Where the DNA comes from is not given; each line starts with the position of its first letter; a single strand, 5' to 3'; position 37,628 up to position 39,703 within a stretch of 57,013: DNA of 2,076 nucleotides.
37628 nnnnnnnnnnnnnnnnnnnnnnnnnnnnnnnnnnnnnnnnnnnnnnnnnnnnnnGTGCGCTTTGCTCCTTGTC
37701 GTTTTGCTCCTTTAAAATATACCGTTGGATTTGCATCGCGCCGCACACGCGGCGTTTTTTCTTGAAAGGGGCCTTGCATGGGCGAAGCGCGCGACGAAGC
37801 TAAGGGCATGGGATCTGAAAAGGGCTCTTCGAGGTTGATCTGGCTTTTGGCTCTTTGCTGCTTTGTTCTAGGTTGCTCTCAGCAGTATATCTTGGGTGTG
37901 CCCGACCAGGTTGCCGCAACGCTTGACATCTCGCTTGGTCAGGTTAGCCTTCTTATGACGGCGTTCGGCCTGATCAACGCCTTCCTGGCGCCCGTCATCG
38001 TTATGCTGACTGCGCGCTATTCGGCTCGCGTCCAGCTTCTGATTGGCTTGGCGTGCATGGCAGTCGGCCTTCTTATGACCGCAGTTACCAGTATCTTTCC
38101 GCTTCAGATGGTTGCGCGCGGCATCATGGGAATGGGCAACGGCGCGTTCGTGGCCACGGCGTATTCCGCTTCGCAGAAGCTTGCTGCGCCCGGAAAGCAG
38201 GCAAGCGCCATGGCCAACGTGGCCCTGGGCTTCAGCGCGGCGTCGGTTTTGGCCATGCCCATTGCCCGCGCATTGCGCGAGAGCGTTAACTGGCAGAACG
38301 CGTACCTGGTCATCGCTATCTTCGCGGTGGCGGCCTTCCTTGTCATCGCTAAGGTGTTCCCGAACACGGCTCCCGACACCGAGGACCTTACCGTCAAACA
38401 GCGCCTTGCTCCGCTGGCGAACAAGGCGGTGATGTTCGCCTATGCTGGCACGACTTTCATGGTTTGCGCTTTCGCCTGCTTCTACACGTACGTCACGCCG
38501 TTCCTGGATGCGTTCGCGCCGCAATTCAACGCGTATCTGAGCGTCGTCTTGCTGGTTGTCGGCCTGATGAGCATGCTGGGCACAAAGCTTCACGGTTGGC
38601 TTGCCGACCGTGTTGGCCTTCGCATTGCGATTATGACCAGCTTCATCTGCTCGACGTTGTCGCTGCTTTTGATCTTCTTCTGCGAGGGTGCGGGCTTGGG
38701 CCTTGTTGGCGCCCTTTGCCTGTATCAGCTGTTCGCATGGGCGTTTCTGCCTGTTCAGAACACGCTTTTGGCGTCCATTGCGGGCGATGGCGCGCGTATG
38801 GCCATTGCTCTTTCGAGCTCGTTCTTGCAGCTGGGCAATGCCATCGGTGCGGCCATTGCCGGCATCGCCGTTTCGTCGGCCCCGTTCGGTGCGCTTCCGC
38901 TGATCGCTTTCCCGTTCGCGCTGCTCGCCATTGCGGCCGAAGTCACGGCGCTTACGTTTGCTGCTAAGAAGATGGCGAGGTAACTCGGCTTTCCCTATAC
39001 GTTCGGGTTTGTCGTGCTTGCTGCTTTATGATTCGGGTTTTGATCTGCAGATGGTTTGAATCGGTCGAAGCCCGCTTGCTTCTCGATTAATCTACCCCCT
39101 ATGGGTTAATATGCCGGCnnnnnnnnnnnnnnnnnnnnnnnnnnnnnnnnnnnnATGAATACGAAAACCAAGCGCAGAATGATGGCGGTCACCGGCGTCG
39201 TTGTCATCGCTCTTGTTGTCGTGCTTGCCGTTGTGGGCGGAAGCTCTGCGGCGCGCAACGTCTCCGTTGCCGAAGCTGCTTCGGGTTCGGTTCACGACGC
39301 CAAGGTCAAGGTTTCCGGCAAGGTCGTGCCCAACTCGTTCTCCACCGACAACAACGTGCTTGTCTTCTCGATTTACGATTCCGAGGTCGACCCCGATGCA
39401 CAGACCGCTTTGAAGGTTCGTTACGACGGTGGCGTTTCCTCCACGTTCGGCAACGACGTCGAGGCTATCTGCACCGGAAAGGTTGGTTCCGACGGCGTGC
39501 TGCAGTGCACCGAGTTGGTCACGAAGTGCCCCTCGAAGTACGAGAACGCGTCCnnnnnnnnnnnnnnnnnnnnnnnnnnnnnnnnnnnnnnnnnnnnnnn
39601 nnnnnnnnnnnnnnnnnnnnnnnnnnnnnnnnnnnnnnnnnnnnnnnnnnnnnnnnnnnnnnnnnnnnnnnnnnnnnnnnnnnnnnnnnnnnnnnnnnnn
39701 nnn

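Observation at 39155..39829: CcmE with Cys in place of the heme-binding His (CxxxY) plus a second, motif-less CcmE-like OB domain in the same polypeptide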

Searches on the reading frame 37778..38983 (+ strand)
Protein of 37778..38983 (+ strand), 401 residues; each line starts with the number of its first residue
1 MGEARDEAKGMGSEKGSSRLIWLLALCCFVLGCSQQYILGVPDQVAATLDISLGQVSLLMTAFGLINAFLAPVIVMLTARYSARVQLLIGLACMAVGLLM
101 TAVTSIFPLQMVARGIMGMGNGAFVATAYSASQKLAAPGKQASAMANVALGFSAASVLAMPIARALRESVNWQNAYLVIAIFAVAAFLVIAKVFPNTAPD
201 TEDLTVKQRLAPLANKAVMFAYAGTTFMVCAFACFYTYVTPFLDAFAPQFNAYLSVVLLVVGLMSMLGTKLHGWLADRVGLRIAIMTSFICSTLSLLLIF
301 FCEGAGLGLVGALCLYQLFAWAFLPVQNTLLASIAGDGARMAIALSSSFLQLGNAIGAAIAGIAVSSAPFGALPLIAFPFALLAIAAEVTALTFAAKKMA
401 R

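Call 36: search_protein_families(library=pfam, proteins=[window:37778-38983:+], max_evalue=0.001)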
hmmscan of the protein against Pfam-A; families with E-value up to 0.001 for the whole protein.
window:37778-38983:+ (401 aa): 1 family
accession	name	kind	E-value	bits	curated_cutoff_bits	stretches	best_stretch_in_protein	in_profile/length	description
PF07690.21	MFS_1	-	3.8e-35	121.9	33.4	2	24-268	1-251/347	Major Facilitator Superfamily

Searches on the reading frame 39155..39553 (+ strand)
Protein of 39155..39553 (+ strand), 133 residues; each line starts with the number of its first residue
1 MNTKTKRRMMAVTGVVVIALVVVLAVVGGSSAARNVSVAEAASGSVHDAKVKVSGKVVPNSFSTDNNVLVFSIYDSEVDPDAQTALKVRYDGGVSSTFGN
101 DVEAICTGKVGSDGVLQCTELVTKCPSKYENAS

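Call 5: search_protein_families(library=pfam, proteins=[window:39155-39553:+], max_evalue=1)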
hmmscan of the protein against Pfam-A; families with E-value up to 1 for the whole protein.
seq(133 aa): 2 families
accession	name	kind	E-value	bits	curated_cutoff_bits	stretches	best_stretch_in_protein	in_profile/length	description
PF03100.22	CcmE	-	2.4e-16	60.3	24.6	1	37-131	6-98/99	CcmE domain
PF12911.12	OppC_N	-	0.015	15.6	23.9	1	6-29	11-34/53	N-terminal TM domain of oligopeptide transport permease C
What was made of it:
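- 39257..39526 (+): OB barrel 1 (residues 35-124), carrying the invariant F98-G99. Pfam match at 37-131, 60.3 bits (call 5).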
